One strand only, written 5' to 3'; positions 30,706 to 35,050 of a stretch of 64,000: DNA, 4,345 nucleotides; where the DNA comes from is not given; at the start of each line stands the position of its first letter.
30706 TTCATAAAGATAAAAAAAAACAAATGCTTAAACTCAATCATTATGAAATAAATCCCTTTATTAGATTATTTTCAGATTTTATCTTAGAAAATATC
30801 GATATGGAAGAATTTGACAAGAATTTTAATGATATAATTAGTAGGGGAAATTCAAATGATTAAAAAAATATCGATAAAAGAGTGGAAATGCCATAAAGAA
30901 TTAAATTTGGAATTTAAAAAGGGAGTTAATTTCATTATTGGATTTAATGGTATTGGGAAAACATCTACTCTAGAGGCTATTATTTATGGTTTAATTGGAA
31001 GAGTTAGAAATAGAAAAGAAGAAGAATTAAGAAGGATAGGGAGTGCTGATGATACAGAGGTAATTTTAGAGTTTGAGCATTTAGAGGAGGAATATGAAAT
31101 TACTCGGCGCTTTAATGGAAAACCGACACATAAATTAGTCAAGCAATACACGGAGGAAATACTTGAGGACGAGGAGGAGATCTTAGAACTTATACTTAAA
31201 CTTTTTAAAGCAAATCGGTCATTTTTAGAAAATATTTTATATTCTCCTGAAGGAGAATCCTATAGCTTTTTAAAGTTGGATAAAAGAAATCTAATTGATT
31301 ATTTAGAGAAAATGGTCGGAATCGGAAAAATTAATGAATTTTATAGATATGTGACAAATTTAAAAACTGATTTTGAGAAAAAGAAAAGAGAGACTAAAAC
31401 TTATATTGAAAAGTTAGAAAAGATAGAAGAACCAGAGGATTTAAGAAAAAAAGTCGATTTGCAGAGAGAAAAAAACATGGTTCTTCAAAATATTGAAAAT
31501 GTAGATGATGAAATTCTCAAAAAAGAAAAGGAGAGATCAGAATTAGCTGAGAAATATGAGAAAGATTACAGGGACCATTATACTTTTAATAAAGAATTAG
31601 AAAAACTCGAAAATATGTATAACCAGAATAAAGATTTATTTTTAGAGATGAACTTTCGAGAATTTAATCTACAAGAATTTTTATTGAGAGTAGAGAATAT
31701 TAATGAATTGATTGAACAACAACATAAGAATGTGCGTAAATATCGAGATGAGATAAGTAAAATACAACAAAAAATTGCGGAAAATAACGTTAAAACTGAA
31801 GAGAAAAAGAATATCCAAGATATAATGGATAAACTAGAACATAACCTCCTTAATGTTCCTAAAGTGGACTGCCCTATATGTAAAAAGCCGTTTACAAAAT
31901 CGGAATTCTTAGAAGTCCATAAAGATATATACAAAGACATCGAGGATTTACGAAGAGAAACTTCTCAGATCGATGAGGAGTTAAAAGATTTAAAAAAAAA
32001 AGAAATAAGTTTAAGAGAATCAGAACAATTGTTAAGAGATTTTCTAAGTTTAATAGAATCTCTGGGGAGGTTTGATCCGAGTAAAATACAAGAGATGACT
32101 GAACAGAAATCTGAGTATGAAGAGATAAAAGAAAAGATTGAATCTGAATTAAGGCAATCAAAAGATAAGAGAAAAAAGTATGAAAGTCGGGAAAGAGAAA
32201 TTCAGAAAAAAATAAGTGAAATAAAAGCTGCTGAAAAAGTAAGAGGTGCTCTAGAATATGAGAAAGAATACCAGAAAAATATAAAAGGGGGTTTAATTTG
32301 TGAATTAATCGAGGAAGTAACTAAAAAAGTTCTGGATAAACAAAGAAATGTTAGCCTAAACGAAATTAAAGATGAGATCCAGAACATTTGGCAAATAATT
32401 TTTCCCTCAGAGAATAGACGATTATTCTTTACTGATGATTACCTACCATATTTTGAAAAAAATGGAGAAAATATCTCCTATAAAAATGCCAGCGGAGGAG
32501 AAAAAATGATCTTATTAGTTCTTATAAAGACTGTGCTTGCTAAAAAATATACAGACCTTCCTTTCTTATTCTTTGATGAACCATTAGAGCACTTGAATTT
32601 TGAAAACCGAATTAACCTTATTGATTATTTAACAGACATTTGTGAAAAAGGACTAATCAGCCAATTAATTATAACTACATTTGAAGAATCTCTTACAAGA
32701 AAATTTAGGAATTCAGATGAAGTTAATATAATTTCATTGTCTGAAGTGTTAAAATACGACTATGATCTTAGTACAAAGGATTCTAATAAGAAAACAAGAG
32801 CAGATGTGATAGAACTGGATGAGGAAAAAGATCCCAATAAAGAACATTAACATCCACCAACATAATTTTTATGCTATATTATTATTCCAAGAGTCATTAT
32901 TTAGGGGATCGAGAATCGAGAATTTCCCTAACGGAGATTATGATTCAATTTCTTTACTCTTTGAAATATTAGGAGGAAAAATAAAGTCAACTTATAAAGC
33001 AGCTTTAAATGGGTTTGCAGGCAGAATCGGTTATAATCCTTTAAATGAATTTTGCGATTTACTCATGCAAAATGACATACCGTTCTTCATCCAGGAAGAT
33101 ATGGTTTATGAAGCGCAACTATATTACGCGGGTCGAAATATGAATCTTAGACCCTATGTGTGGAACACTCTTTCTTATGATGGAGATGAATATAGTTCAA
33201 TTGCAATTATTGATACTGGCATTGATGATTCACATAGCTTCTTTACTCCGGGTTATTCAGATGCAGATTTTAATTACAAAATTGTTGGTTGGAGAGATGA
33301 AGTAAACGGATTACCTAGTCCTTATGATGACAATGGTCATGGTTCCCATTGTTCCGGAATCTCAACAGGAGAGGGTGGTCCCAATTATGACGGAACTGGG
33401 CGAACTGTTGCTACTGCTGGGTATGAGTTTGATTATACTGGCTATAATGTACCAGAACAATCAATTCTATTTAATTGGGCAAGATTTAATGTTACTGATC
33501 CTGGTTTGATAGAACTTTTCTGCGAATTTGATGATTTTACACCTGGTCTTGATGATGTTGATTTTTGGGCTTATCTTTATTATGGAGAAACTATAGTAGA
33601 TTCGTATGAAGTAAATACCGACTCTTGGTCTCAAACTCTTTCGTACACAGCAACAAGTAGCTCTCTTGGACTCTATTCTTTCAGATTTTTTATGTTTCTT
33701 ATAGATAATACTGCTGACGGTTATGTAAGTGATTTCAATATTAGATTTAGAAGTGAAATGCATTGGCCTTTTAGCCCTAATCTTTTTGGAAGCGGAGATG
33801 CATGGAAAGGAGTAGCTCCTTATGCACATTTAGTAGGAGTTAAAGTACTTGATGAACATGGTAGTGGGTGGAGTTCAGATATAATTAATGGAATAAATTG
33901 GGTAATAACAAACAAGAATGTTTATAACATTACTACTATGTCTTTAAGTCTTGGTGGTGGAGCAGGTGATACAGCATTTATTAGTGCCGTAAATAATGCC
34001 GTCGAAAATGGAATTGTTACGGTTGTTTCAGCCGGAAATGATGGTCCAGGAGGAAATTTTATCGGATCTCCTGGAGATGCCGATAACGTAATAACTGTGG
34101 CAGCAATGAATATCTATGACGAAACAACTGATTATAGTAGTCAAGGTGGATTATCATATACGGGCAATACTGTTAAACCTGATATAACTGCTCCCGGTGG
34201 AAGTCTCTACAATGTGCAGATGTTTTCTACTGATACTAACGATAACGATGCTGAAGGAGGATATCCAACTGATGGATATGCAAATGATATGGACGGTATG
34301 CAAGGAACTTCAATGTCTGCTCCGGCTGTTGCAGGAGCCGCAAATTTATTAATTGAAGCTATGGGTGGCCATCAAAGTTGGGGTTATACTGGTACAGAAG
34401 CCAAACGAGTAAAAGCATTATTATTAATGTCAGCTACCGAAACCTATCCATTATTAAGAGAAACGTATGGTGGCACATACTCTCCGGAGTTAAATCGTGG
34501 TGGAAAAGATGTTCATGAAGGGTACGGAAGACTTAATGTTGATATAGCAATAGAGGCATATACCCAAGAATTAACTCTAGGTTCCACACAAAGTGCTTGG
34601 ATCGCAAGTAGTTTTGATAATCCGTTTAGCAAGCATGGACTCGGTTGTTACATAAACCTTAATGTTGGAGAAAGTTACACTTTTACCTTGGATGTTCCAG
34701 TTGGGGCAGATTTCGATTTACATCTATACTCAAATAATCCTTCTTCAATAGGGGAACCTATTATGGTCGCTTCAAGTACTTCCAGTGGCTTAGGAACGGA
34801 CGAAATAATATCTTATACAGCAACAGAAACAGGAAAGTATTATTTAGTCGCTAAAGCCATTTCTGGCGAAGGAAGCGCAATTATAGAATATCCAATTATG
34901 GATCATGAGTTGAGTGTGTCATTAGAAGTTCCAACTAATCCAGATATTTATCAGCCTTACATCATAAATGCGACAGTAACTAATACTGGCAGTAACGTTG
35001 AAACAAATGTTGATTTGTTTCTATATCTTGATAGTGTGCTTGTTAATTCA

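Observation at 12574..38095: Four giant membrane-anchored proteins: three protease classes on one shared, recombining stalk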

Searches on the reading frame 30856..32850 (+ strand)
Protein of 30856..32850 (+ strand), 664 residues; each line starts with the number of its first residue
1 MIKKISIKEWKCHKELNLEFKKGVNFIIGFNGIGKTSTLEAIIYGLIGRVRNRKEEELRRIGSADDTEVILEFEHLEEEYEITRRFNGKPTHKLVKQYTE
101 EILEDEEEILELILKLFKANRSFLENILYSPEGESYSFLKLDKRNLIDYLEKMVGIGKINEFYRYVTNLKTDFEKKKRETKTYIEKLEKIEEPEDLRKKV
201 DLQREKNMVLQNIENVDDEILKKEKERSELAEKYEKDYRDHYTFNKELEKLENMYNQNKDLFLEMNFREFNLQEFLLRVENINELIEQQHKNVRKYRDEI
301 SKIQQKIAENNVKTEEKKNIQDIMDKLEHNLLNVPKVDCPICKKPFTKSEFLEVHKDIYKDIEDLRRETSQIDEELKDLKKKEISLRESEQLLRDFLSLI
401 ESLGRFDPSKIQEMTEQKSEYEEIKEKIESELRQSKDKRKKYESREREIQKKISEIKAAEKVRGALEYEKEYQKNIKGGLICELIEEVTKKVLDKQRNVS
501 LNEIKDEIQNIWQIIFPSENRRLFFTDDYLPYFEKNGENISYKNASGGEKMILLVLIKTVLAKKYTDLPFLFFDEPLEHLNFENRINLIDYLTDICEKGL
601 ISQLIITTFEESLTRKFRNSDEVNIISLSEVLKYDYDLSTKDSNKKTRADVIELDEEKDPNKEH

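Call 8: search_protein_families(library=pfam, proteins=[window:30856-32850:+], max_evalue=0.01)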
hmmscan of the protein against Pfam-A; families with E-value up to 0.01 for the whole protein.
window:30856-32850:+ (664 aa): 4 families
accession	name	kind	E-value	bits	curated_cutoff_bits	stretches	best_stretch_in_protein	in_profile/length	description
PF13175.12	AAA_15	-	8e-11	42.6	32.1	2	410-608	150-368/374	AAA ATPase domain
PF02463.25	SMC_N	-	1.1e-07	31.9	40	1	1-58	1-61/220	RecF/RecN/SMC N terminal domain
PF13476.12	AAA_23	-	2.1e-06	28.9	27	1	4-307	1-193/201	AAA domain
PF13304.12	AAA_21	-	0.0039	17.7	27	0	414-608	84-297/304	AAA domain, putative AbiEii toxin, Type IV TA system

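Call 54: search_protein_families(library=padloc, proteins=[window:30856-32850:+], max_evalue=0.01)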
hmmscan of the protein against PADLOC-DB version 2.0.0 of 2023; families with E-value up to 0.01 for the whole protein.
window:30856-32850:+ (664 aa): 47 families (the best 25 are shown)
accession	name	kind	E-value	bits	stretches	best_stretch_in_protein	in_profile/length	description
PDLC03859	LmuB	-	6.7e-32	109.4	1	2-622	5-601/611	-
PDLC04135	mad3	-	2.1e-20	71.6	1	1-616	1-329/374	mads_3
PDLC03863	LmuB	-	2.8e-15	54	1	2-628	5-595/610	-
PDLC02747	PbeC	-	6.3e-14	49.7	2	10-93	14-107/632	PbeC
PDLC02979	AriA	-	1e-12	46.5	2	413-608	156-367/373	-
PDLC00298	PtuA1|PtuA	-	4.6e-12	43.7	1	2-80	3-83/423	AAA ATPase domain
PDLC00098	GajA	-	2e-10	38.1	1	1-54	2-55/534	AAA ATPase domain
PDLC03865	LmuB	-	3.1e-10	36.9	3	74-538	260-696/1007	-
PDLC00102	GajA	-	5.6e-10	36.3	1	1-54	2-55/532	AAA ATPase domain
PDLC00278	PtuA1|PtuA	-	9e-10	36.4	1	2-84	3-87/436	AAA ATPase domain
PDLC00311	PtuA1|PtuA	-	2.4e-09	34.7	1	2-55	3-56/455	AAA ATPase domain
PDLC00277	PtuA1|PtuA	-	4.9e-09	33.9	1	2-80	3-77/423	AAA ATPase domain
PDLC00305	PtuA1|PtuA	-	6.1e-09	33.7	1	2-111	3-108/392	AAA ATPase domain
PDLC00272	PtuA1|PtuA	-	1.5e-08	32.1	1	2-44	1-43/444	AAA ATPase domain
PDLC00096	GajA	-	1.7e-08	31.7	1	2-87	3-83/630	AAA ATPase domain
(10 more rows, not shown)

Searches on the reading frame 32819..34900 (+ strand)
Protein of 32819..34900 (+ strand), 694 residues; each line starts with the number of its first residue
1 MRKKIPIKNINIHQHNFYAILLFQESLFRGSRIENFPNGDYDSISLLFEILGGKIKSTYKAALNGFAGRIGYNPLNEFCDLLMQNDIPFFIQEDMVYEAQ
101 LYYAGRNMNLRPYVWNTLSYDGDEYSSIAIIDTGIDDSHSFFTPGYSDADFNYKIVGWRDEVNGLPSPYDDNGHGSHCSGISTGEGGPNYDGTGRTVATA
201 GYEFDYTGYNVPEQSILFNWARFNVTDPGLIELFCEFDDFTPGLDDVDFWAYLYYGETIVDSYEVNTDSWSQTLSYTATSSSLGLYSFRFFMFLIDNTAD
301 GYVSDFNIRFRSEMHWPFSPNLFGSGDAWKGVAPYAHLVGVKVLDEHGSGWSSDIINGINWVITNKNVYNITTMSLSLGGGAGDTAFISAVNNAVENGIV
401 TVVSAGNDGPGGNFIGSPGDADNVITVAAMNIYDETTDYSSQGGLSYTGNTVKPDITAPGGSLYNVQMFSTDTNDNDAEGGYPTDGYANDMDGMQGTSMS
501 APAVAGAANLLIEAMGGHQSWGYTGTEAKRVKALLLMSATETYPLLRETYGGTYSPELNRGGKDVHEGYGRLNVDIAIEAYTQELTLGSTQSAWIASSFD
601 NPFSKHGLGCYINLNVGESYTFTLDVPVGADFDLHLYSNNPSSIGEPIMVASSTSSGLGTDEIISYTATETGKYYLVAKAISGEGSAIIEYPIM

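Call 20: search_solved_structures(query=window:32819-34900:+, max_evalue=0.001, show_alignments=1)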
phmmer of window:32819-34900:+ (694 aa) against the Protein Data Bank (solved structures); distinct sequences matched with E-value up to 0.001: 114 (the best 60 are shown).
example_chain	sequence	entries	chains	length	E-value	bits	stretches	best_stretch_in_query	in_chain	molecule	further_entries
3afg_A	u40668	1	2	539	4.4e-45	157.3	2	325-522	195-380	Subtilisin-like serine protease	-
9ues_B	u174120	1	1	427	1e-42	149.5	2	325-522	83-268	Subtilisin-like serine protease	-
2sni_E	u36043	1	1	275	1.3e-17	66.5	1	330-465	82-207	SUBTILISIN NOVO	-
1sbn_E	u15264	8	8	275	1.5e-17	66.3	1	330-465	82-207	SUBTILISIN NOVO BPN' | SUBTILISIN BPN'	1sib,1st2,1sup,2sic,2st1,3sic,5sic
1lw6_E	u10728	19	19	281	1.7e-17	66.1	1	330-465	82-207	SUBTILISIN BPN' | Subtilisin BPN' precursor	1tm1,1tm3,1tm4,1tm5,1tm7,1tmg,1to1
1s02_A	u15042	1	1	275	1.7e-17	66.1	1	330-465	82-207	SUBTILISIN BPN'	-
1v5i_A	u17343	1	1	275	3.5e-17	65.1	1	330-460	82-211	Subtilisin BPN'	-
1sbt_A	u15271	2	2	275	3.8e-17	64.9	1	330-465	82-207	SUBTILISIN BPN' | SUBTILISIN NOVO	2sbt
1sub_A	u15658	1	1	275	4.3e-17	64.8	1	330-460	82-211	SUBTILISIN BPN' CRB-S3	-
1ubn_A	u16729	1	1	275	4.4e-17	64.7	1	330-461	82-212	PROTEIN (SELENOSUBTILISIN BPN)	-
1suc_A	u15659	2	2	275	5.1e-17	64.5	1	330-460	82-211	SUBTILISIN BPN' CRB-S3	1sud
1a2q_A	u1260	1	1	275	6.1e-17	64.3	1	330-465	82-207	SUBTILISIN BPN'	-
1aqn_A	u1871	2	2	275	8.1e-17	63.9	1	330-463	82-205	SUBTILISIN 8324 | SUBTILISIN BPN'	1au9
1ak9_A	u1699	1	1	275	8.5e-17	63.8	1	330-464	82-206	SUBTILISIN 8321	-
1sbh_A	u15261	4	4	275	1.1e-16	63.5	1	330-444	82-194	SUBTILISIN 8397+1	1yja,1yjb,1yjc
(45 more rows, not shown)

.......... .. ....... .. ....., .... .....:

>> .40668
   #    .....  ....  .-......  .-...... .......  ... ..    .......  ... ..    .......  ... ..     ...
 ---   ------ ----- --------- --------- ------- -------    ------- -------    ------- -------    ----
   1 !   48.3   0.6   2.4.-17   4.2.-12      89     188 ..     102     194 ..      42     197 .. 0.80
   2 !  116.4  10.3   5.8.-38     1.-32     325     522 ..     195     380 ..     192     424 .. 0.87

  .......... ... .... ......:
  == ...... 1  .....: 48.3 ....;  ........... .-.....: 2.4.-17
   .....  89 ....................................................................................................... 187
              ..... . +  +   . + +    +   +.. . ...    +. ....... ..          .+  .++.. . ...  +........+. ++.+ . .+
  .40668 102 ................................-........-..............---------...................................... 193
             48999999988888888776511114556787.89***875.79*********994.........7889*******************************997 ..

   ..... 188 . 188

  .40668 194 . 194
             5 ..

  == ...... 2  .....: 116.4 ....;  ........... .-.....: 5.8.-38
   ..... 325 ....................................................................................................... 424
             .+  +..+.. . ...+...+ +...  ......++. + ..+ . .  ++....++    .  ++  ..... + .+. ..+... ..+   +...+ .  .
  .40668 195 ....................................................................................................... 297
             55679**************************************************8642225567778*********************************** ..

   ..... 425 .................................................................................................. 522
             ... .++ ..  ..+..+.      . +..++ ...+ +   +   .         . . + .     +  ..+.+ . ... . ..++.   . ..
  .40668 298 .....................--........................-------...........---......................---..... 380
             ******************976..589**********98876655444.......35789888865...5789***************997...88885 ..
